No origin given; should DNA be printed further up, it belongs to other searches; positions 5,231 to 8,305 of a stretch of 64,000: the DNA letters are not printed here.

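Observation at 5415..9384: Candidate undescribed defence module: PHP phosphoesterase fused to a Rad50/SMC-like ABC ATPase, plus an AlbA_2-type partner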

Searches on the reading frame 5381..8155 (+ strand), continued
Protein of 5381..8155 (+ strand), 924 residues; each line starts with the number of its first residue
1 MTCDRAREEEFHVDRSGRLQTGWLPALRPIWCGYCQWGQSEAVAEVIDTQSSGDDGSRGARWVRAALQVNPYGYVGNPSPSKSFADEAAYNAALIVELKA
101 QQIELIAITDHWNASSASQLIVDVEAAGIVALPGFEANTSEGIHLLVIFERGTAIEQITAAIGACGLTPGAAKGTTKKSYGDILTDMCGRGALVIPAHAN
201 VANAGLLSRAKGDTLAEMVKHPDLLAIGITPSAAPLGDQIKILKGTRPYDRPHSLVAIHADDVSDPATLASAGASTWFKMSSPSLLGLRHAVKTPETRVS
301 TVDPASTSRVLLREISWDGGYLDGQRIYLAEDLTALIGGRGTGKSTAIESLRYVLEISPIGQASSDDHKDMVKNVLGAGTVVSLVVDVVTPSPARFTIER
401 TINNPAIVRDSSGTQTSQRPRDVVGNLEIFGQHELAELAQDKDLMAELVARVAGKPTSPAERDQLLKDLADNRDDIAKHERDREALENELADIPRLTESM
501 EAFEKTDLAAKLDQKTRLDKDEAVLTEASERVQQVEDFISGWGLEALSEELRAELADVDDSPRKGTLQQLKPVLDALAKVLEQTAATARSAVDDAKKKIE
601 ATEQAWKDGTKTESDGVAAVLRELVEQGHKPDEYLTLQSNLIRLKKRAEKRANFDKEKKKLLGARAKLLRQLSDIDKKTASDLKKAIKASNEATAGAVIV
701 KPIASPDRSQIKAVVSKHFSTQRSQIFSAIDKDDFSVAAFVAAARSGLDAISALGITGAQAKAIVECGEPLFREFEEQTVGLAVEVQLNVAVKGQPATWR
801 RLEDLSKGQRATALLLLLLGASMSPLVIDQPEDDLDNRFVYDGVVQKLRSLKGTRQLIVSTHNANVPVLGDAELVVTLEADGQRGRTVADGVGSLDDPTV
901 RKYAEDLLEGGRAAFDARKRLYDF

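Call 76: search_protein_families(library=pfam, proteins=[L042:5266-6399:+, L046:10755-11849:+, L058:11226-12317:+, L059:10749-11822:+, L020:10645-12945:+, L061:10862-12259:+, L062:11022-12425:+, L001:10779-11756:+], max_evalue=0.01)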
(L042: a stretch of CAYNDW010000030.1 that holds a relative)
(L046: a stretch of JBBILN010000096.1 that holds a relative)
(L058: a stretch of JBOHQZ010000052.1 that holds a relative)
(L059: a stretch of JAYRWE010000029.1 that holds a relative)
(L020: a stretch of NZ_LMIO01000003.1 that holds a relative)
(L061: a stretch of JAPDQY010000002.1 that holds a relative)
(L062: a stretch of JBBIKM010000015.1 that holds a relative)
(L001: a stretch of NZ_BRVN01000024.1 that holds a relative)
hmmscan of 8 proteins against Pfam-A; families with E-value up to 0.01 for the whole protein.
L042:5266-6399:+ (377 aa): 6 families
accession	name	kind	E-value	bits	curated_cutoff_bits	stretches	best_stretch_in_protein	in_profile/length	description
PF12146.15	Hydrolase_4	-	1.9e-14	54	27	1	84-299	2-208/239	Serine aminopeptidase, S33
PF00561.26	Abhydrolase_1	-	2.4e-11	44.2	25.8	1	88-324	2-242/245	alpha/beta hydrolase fold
PF12697.13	Abhydrolase_6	-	8.2e-06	27.1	26.3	1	89-324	1-208/217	Alpha/beta hydrolase family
PF20408.4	Abhydrolase_11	-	7.8e-05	22.9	27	1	87-174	3-91/193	Alpha/beta hydrolase domain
PF12048.14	DUF3530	-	0.0012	18.6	29.8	1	56-119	56-119/310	Protein of unknown function (DUF3530)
PF06821.19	Ser_hydrolase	-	0.0028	18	22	0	272-322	105-155/172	Serine hydrolase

L046:10755-11849:+ (364 aa): 3 families
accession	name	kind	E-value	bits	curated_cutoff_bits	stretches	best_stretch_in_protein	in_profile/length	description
PF12146.15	Hydrolase_4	-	2.7e-13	50.2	27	1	90-306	2-209/239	Serine aminopeptidase, S33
PF00561.26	Abhydrolase_1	-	1.3e-10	41.9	25.8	1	95-330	3-242/245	alpha/beta hydrolase fold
PF20408.4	Abhydrolase_11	-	0.0062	16.7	27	0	93-177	3-88/193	Alpha/beta hydrolase domain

L058:11226-12317:+ (363 aa): 3 families
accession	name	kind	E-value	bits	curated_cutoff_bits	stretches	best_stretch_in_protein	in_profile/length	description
PF13589.12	HATPase_c_3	-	5.3e-17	62.6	25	1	28-149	5-119/137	Histidine kinase-, DNA gyrase B-, and HSP90-like ATPase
PF02518.31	HATPase_c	-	4.5e-06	27.5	26.4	1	29-111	9-79/111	Histidine kinase-, DNA gyrase B-, and HSP90-like ATPase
PF08220.18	HTH_DeoR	-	0.0076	16.4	21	0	301-322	16-37/57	DeoR-like helix-turn-helix domain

L059:10749-11822:+ (357 aa): 4 families
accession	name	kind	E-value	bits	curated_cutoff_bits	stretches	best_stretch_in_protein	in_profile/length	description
PF12146.15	Hydrolase_4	-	1.1e-14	54.7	27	1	70-286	2-209/239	Serine aminopeptidase, S33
PF00561.26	Abhydrolase_1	-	3.6e-10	40.4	25.8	1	74-309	2-241/245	alpha/beta hydrolase fold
PF20408.4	Abhydrolase_11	-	0.0017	18.6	27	0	73-163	3-94/193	Alpha/beta hydrolase domain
PF06821.19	Ser_hydrolase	-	0.0094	16.3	22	0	260-308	107-155/172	Serine hydrolase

L020:10645-12945:+ (766 aa): 6 families
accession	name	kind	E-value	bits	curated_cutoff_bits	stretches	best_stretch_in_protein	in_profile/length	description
PF20720.3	nSTAND3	-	3.7e-48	163.6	27.2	1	174-331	1-154/155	Novel STAND NTPase 3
PF04471.18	Mrr_cat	-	8.2e-05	23.1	21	1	5-61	2-60/115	Restriction endonuclease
PF00004.35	AAA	-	0.00031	21.6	21.2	1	193-227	1-32/131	ATPase family associated with various cellular activities (AAA)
PF13401.12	AAA_22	-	0.0028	18.4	27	0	189-217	4-32/130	AAA domain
PF01695.23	IstB_IS21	-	0.0051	16.8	24.1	0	191-220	93-122/238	IstB-like ATP binding protein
PF13479.12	AAA_24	-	0.0093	16.3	27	0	191-249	3-52/195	AAA domain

L061:10862-12259:+ (465 aa): 4 families
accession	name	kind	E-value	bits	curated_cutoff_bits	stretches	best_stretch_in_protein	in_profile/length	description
PF01406.26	tRNA-synt_1e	-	1.2e-95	320.8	27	1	20-329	2-299/301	tRNA synthetases class I (C) catalytic domain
PF09334.17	tRNA-synt_1g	-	9.3e-09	35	20.1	1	39-161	12-125/391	tRNA synthetases class I (M)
PF23493.1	CysS_C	-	2.1e-06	28.2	23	1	412-453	4-45/51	Cysteinyl-tRNA ligase anticodon binding domain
PF09190.17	DALR_2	-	9.4e-05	23.3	22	1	356-380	1-25/57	DALR domain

L062:11022-12425:+ (467 aa): 4 families
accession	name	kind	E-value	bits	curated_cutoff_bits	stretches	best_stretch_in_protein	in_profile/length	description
PF01406.26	tRNA-synt_1e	-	1.9e-93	313.6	27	1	22-331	2-299/301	tRNA synthetases class I (C) catalytic domain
PF09334.17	tRNA-synt_1g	-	1.2e-07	31.3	20.1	1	42-163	13-125/391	tRNA synthetases class I (M)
PF23493.1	CysS_C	-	0.0016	18.9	23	1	417-455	7-45/51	Cysteinyl-tRNA ligase anticodon binding domain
PF09190.17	DALR_2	-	0.0019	19.2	22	0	358-381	1-24/57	DALR domain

L001:10779-11756:+ (325 aa): 0 families

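Call 80: search_protein_families(library=pfam, proteins=[L010:4180-7266:+, L010:7253-7990:+, L005:4282-7899:+, L005:10644-11090:-, L011:1386-2864:+, L121:8822-10093:-], max_evalue=0.001)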
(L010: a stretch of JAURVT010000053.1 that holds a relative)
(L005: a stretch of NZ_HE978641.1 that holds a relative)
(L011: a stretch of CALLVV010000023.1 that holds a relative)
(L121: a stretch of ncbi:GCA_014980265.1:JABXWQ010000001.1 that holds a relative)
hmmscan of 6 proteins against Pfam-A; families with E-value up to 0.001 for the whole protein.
L010:4180-7266:+ (1028 aa): 6 families
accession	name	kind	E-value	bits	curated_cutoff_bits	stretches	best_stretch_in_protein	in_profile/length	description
PF18766.7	SWI2_SNF2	-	4e-70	236.4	26.7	1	253-486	2-218/221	SWI2/SNF2 ATPase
PF04313.20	HSDR_N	-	5.6e-40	137.8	25.1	1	11-201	8-196/198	Type I restriction enzyme R protein N terminus (HSDR_N)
PF22679.2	T1R_D3-like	-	3.3e-38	132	27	1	529-684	2-158/158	Type I restriction enzyme subunit R domain 3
PF04851.21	ResIII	-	5.9e-19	69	22.5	1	250-421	5-162/164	Type III restriction enzyme, res subunit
PF11867.13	T1RH-like_C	-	7e-05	22.8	26.8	1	719-948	6-233/329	Type I restriction enzyme HindI endonuclease subunit-like, C-terminal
PF00270.35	DEAD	-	0.0009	19.5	26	0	275-421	22-160/167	DEAD/DEAH box helicase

L010:7253-7990:+ (245 aa): 2 families
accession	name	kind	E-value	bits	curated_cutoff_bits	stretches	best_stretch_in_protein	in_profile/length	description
PF01863.23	YgjP-like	-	3.8e-59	200.6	26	1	28-231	4-206/207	YgjP-like, metallopeptidase domain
PF10263.15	SprT-like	-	1.7e-05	25.1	25.6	1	157-231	24-97/108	SprT-like family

L005:4282-7899:+ (1205 aa): 3 families
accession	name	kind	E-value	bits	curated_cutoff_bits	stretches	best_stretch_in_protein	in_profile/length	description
PF20693.3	YobI-ATPase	-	3.8e-118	395.6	27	1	31-420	1-362/363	YobI-like P-loop NTPase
PF13191.12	AAA_16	-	0.00019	22.4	32.6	1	34-203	11-104/167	AAA ATPase domain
PF13401.12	AAA_22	-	0.00071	20.3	27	0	46-108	7-55/130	AAA domain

L005:10644-11090:- (148 aa): 2 families
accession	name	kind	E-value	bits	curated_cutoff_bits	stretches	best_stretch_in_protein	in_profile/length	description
PF13936.12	HTH_38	-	2.7e-06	27.4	27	0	96-134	3-41/44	Helix-turn-helix domain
PF13384.12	HTH_23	-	4.6e-05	23.5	24.6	0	52-88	3-40/50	Homeodomain-like domain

L011:1386-2864:+ (492 aa): 1 family
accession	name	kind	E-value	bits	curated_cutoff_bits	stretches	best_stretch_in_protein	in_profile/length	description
PF18862.6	ApeA_NTD1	-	1.9e-09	37.9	25.5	1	29-242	5-210/271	ApeA N-terminal domain 1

L121:8822-10093:- (423 aa): 0 families
